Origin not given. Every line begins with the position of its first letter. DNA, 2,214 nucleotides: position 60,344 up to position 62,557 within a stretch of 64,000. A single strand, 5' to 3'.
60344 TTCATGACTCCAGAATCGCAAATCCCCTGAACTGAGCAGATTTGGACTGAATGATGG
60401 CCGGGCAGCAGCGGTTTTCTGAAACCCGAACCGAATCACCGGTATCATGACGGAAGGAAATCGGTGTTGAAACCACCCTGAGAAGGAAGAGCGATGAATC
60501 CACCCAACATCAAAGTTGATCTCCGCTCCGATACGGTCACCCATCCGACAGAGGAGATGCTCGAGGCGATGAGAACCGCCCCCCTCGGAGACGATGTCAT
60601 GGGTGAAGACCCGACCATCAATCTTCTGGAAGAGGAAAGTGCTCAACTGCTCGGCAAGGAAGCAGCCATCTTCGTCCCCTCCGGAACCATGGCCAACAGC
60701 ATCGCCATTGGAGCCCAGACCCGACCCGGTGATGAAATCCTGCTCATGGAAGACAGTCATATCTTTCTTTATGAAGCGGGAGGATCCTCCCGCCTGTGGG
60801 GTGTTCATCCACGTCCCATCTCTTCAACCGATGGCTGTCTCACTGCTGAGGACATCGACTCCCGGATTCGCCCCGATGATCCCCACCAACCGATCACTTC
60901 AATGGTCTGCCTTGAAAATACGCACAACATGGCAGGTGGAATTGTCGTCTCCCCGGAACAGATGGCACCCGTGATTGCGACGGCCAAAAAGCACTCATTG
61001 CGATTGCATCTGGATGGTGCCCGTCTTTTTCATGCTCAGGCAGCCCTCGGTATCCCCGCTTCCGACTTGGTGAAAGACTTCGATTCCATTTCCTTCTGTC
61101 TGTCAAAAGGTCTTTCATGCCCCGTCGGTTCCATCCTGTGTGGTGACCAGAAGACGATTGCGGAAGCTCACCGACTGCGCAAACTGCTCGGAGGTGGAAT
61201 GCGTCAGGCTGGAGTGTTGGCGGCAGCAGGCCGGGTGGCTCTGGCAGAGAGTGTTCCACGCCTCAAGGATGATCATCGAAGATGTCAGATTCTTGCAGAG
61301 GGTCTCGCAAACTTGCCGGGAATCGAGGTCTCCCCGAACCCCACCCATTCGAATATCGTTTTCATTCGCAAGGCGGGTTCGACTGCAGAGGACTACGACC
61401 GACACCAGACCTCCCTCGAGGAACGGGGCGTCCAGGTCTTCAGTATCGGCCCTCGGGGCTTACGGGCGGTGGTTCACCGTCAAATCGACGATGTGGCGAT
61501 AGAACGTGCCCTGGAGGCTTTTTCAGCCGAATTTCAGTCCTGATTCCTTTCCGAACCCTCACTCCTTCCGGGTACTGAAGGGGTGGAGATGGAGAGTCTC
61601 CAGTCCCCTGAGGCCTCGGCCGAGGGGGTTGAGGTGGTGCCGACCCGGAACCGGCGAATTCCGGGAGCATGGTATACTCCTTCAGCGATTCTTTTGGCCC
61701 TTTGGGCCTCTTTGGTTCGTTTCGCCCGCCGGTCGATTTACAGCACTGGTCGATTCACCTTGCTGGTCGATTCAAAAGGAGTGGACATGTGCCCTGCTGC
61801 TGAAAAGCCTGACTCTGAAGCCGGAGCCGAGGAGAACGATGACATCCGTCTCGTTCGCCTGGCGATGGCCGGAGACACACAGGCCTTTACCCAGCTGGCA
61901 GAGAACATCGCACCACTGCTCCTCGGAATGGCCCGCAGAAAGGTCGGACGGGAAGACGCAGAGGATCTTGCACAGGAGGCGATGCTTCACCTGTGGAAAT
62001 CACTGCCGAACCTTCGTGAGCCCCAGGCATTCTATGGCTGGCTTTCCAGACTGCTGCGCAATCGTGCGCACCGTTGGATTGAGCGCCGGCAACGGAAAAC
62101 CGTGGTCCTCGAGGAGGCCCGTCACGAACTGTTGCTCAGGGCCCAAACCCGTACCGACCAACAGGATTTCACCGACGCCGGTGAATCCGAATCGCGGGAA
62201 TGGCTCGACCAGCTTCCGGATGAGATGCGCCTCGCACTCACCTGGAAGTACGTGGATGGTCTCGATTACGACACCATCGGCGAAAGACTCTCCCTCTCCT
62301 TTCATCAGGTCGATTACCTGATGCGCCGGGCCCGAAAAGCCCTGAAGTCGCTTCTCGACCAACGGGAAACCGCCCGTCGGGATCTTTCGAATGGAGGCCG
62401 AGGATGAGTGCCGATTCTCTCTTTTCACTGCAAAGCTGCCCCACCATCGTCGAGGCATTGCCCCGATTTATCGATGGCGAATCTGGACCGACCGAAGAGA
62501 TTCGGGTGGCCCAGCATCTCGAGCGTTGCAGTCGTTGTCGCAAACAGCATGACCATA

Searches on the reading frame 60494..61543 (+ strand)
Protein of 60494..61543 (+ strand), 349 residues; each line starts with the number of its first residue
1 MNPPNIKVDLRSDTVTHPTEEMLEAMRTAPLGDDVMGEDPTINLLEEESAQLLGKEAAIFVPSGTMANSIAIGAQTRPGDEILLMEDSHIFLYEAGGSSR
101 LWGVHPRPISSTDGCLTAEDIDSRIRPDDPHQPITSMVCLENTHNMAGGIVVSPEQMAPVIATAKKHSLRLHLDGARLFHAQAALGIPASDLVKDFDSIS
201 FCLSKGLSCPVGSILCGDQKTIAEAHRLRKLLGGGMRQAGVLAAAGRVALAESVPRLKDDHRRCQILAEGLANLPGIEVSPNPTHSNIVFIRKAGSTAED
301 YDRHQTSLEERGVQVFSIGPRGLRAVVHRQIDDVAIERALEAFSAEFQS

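Call 26: search_protein_families(library=pfam, proteins=[window:60494-61543:+], max_evalue=0.1)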
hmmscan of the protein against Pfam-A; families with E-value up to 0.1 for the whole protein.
window:60494-61543:+ (349 aa): 4 families
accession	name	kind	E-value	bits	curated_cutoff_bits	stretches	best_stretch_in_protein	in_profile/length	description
PF01212.27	Beta_elim_lyase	-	2.5e-101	339.3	27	1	9-293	1-287/288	Beta-eliminating lyase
PF00155.27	Aminotran_1_2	-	4e-12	46.4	19.7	1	42-327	44-346/361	Aminotransferase class I and II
PF01041.23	DegT_DnrJ_EryC1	-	1.8e-06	27.9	19.8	1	38-314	22-302/360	DegT/DnrJ/EryC1/StrS aminotransferase family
PF01053.26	Cys_Met_Meta_PP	-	0.0025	16.9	27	1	39-87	51-99/381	Cys/Met metabolism PLP-dependent enzyme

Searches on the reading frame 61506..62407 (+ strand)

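Call 26: search_protein_families(library=pfam, proteins=[window:61583-62407:+, window:61506-62321:+], max_evalue=0.1)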
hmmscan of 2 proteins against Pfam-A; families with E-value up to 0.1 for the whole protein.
window:61583-62407:+ (274 aa): 3 families
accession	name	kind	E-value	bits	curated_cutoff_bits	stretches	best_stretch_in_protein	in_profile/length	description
PF04542.20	Sigma70_r2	-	7.3e-15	55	24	1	107-171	3-70/71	Sigma-70 region 2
PF08281.18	Sigma70_r4_2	-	3.2e-08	33.6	25.7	1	208-254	8-54/54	Sigma-70, region 4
PF04545.22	Sigma70_r4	-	7.2e-06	25.9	24.1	1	207-255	1-49/50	Sigma-70, region 4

window:61506-62321:+ (271 aa): 0 families
